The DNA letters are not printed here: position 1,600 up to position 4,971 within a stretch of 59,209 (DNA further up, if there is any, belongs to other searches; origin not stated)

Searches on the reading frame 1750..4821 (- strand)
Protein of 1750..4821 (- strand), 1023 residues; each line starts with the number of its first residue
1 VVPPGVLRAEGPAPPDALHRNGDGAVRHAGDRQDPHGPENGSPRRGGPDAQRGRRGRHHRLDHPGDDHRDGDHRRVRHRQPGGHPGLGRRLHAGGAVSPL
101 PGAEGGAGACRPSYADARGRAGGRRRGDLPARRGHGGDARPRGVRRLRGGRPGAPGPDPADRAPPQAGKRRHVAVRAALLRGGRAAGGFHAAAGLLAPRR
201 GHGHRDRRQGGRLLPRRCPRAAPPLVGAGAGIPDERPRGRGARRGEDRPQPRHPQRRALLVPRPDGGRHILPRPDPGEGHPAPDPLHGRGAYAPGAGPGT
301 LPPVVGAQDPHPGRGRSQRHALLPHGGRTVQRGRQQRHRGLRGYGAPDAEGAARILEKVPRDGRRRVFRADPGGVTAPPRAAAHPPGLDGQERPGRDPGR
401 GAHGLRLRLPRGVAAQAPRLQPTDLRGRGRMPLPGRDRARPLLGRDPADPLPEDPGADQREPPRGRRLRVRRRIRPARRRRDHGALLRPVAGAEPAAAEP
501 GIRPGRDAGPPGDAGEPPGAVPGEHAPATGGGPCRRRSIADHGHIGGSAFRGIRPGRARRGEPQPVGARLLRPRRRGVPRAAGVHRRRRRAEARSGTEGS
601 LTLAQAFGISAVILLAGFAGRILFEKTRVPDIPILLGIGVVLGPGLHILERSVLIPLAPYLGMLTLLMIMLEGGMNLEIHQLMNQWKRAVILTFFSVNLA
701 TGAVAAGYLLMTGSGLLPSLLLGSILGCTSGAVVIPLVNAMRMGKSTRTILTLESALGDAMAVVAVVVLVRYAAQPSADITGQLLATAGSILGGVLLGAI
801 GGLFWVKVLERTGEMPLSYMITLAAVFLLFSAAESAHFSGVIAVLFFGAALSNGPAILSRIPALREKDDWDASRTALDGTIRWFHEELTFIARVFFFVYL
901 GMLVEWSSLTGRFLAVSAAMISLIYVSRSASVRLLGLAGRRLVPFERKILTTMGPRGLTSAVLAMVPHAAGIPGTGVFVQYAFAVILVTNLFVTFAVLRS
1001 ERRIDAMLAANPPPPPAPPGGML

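Call 32: search_protein_families(library=pfam, proteins=[window:1750-4821:-], max_evalue=0.00001)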
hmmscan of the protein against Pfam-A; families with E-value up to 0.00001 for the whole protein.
window:1750-4821:- (1023 aa): 1 family
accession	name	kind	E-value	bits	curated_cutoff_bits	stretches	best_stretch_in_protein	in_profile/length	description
PF00999.27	Na_H_Exchanger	-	6.5e-36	124.4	26.2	1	615-993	6-368/375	Sodium/hydrogen exchanger, transmembrane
